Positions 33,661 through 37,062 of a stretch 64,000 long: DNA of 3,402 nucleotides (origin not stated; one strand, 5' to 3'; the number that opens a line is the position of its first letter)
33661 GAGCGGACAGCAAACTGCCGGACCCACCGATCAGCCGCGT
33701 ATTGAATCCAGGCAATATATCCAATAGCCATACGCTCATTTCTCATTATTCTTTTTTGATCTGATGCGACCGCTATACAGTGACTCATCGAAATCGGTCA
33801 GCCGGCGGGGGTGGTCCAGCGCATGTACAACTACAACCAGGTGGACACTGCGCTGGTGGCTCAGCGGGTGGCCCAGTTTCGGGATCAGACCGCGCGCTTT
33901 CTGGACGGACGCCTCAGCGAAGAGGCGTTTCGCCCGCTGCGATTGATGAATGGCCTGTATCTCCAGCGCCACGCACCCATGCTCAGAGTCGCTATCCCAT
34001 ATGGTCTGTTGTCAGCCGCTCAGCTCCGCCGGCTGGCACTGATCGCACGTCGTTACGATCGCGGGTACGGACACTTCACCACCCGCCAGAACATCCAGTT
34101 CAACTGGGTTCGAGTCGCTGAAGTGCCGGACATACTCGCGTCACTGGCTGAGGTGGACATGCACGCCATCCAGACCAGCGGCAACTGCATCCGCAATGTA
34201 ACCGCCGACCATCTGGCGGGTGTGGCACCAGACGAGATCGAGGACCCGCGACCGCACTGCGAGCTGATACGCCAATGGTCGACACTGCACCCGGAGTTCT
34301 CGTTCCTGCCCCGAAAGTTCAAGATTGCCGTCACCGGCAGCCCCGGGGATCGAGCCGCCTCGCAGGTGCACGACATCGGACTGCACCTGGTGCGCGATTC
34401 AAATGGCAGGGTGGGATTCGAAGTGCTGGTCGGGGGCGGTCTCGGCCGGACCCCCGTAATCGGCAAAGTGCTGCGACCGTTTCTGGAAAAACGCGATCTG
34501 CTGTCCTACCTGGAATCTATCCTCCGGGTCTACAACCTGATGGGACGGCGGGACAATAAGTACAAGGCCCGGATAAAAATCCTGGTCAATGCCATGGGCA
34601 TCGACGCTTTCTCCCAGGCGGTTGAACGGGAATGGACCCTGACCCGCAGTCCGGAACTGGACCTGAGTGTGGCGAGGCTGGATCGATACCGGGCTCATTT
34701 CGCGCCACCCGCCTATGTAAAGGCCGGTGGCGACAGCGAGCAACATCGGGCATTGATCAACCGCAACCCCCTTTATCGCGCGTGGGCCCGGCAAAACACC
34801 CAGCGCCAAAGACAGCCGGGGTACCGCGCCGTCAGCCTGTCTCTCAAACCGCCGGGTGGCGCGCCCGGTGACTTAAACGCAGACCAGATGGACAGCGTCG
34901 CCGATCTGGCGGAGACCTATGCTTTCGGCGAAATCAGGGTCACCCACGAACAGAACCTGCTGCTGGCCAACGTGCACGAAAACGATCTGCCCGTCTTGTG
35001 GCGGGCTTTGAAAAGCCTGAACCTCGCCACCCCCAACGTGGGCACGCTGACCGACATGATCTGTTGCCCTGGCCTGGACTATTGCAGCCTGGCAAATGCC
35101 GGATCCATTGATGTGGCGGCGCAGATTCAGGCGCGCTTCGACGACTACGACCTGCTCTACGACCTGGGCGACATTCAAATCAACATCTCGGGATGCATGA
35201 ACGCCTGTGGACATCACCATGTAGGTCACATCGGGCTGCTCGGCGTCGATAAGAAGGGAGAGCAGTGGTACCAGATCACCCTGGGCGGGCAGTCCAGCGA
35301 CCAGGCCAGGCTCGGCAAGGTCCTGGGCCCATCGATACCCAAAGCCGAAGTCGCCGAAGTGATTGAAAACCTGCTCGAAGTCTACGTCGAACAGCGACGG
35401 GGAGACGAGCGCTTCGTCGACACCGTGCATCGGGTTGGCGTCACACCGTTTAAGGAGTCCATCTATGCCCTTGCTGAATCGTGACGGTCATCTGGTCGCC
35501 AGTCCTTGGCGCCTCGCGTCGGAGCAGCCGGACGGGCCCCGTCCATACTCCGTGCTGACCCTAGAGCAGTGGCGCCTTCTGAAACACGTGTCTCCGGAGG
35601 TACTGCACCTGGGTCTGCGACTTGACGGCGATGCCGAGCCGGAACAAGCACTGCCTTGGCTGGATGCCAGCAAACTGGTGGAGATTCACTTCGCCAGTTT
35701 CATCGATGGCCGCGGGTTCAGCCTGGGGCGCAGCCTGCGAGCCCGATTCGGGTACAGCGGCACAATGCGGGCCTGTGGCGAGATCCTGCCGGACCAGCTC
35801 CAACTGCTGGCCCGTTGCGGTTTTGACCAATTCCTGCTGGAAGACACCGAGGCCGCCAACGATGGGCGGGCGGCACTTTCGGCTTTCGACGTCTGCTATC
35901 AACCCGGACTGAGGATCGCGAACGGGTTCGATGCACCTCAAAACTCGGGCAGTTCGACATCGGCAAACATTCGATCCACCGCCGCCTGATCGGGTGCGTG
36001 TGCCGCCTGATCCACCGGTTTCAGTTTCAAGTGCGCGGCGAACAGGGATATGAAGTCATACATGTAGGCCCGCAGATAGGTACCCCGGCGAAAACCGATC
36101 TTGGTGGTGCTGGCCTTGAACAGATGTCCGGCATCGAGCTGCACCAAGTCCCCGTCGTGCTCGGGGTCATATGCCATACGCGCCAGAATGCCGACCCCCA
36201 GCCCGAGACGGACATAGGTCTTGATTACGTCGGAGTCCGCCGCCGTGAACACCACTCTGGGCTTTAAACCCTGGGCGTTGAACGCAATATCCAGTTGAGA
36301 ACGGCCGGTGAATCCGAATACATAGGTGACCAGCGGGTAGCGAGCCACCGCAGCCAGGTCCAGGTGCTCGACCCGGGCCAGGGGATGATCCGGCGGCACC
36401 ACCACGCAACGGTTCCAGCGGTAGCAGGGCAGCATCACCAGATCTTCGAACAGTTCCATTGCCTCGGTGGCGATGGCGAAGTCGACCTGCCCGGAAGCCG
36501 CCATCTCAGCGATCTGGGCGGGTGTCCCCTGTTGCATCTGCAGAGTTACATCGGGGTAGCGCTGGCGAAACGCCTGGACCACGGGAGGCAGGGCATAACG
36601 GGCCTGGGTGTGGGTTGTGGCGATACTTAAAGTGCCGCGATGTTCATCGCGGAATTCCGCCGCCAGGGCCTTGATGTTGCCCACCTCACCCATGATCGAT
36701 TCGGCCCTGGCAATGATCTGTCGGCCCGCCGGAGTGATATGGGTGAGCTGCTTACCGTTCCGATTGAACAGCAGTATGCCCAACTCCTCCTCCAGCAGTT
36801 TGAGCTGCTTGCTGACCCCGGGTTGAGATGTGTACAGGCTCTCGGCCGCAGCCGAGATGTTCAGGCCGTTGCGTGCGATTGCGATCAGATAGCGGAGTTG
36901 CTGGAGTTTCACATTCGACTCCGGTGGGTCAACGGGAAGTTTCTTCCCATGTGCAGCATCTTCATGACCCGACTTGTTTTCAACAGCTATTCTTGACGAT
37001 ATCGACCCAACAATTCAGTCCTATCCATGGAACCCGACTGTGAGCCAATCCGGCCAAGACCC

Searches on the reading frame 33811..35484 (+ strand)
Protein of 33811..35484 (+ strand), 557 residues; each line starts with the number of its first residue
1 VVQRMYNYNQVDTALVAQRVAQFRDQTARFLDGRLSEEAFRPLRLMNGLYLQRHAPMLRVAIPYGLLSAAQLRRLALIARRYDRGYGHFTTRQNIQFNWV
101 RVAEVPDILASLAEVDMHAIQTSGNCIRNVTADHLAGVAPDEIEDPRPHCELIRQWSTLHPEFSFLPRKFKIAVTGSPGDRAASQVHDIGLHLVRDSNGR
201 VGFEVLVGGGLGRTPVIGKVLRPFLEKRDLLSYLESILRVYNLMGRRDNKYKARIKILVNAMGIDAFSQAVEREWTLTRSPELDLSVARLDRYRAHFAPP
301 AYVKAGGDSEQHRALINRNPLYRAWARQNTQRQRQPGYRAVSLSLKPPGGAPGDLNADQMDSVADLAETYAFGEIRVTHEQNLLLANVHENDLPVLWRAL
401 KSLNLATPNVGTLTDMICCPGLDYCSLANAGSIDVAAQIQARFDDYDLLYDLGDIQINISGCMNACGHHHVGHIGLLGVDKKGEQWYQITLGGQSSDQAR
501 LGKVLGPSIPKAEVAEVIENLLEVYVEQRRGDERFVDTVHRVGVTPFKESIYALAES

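Call 35: search_protein_families(library=ncbifam, proteins=[window:33811-35484:+], max_evalue=0.01)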
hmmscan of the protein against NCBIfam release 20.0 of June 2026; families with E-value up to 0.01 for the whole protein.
window:33811-35484:+ (557 aa): 11 families
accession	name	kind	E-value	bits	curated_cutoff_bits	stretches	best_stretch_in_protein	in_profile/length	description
NF007125.0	PRK09566.1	equivalog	5.8e-73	246.1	594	2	50-277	57-292/513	ferredoxin--nitrite reductase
NF007126.0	PRK09567.1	equivalog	4.7e-65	219.9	523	2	55-278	116-345/595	NirA family protein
NF010029.0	PRK13504.1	equivalog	3.3e-50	171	457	3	360-544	380-563/575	NADPH-dependent assimilatory sulfite reductase hemoprotein subunit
TIGR02435.1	CobG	equivalog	2.3e-42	145.4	234.8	1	57-480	19-385/388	precorrin-3B synthase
TIGR02041.1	CysI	equivalog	8e-40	136.8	756.55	3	361-544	359-540/541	assimilatory sulfite reductase (NADPH) hemoprotein subunit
TIGR02042.1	sir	equivalog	6.2e-35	120.4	731.5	2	164-285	221-349/581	sulfite reductase, ferredoxin dependent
TIGR02374.1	nitri_red_nirB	equivalog_domain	5.2e-29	101.2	578.35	2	352-551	568-761/794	nitrite reductase large subunit NirB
TIGR02912.1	sulfite_red_C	equivalog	1e-16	60.8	324.1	2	344-481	24-163/314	sulfite reductase subunit C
TIGR02066.1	dsrB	equivalog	2.1e-15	56.6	341.5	2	352-482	38-171/341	dissimilatory-type sulfite reductase subunit beta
NF011565.0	PRK14989.1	subfamily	5.5e-09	34.6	883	1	349-527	570-742/847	nitrite reductase large subunit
TIGR02064.1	dsrA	equivalog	2.2e-08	33.4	392.85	1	54-185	80-212/402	dissimilatory-type sulfite reductase subunit alpha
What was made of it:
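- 33811..35989 (+): Sulfite/nitrite-reductase-type hemoprotein gene (557 aa ORF) and an overlapping DUF934 gene. Both are uninterrupted ORFs here. NirA/CysI-type hits, all below the equivalog cutoffs (call 35).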

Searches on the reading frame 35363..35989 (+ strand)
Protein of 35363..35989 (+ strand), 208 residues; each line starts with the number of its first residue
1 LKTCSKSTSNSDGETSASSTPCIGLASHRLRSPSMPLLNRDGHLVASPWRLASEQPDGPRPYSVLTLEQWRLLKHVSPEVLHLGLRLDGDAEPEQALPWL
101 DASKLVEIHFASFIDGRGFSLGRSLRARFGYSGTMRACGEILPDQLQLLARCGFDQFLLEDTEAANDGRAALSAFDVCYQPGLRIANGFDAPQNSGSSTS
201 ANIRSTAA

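Call 36: search_protein_families(library=pfam, proteins=[window:35363-35989:+], max_evalue=0.1)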
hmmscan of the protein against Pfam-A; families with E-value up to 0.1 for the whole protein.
window:35363-35989:+ (208 aa): 1 family
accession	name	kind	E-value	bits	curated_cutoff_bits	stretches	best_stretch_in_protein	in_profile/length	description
PF06073.17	DUF934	-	5.3e-30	103.8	25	1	84-183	1-100/107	Bacterial protein of unknown function (DUF934)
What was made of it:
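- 33811..35989 (+): PF06073 DUF934 (call 36).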

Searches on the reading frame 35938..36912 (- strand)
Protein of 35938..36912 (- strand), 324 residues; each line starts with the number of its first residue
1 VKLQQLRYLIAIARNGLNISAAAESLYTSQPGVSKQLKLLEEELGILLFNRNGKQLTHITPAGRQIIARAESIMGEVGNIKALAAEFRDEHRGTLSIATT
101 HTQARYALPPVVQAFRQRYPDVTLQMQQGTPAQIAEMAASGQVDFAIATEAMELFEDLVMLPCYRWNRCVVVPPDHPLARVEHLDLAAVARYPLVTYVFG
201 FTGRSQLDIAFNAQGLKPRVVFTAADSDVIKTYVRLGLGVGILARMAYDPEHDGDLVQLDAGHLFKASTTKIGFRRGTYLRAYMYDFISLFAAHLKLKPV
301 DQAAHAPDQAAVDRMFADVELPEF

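Call 35: search_protein_families(library=ncbifam, proteins=[window:35938-36912:-], max_evalue=0.01)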
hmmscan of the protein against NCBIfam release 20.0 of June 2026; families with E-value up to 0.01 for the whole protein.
window:35938-36912:- (324 aa): 56 families (the best 25 are shown)
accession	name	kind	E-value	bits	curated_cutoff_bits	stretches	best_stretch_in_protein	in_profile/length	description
NF009326.0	PRK12681.1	equivalog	6.3e-160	531.9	436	1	1-323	1-323/324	HTH-type transcriptional regulator CysB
NF009327.0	PRK12684.1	subfamily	6.8e-135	449.3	402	1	1-308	1-308/313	CysB family HTH-type transcriptional regulator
NF009324.0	PRK12679.1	equivalog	7.6e-97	324.2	491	1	1-313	1-313/316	HTH-type transcriptional regulator Cbl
NF009325.0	PRK12680.1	equivalog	5.9e-79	265.7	482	1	1-295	1-295/327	LysR family transcriptional regulator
NF053705.1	TransRegGltCGpos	equivalog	3.9e-44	151.1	350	1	1-251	1-249/300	glutamate biosynthesis transcriptional regulator GltC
NF008416.0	PRK11242.1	equivalog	4.5e-38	131.3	277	1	1-295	1-291/300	transcriptional regulator CynR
TIGR03339.1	phn_lysR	subfamily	8.7e-37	126.9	341.1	1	5-256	1-244/279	aminoethylphosphonate catabolism associated LysR family transcriptional regulator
NF040786.1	LysR_Sec_metab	equivalog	4.1e-35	121.2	250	1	1-253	1-255/298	selenium metabolism-associated LysR family transcriptional regulator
NF047520.1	trans_act_CidR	equivalog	4.5e-35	121.3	415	1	1-246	1-243/292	cidABC operon transcriptional activator CidR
NF008361.0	PRK11151.1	equivalog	1e-28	100.5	329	1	1-283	1-281/305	DNA-binding transcriptional regulator OxyR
NF045775.1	acetoin_reg_AlsR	exception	6.4e-28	98.1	430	1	1-246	1-245/290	acetoin biosynthesis transcriptional regulator AlsR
NF008722.0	PRK11716.1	equivalog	9e-27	93.8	246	1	1-244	1-242/293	HTH-type transcriptional activator IlvY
NF007385.0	PRK09906.1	equivalog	2.8e-26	92.3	356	1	1-244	1-242/296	DNA-binding transcriptional regulator HcaR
NF007439.0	PRK09986.1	equivalog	6.8e-26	91.3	290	1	2-244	8-250/296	LysR family transcriptional regulator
NF040889.1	trans_reg_YeiE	equivalog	6.8e-26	91.1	480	1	2-260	4-255/288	DNA-binding transcriptional regulator YeiE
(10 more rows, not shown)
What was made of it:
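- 35938..36912 (-): Divergently oriented cysB (LysR-type regulator), intact. NF009326 CysB, 531.9 bits against a cutoff of 436 (call 35).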

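Call 36: search_protein_families(library=pfam, proteins=[window:35938-36912:-], max_evalue=0.1)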
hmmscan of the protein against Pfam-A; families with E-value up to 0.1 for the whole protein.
window:35938-36912:- (324 aa): 6 families
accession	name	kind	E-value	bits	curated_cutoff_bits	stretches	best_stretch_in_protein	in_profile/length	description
PF03466.25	LysR_substrate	-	3.4e-48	164.2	28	1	89-295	2-208/209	LysR substrate binding domain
PF00126.33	HTH_1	-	1.7e-18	66.7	26.6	1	3-64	1-60/60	Bacterial regulatory helix-turn-helix protein, lysR family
PF12802.13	MarR_2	-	1.1e-05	25.9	27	1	1-42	3-46/61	MarR family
PF12849.12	PBP_like_2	-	0.00022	21.5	27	1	91-152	8-68/267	PBP superfamily domain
PF13556.12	HTH_30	-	0.003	17.7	27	1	6-48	2-44/59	PucR C-terminal helix-turn-helix domain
PF13531.11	SBP_bac_11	-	0.074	13.2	25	0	104-150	9-55/227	Bacterial extracellular solute-binding protein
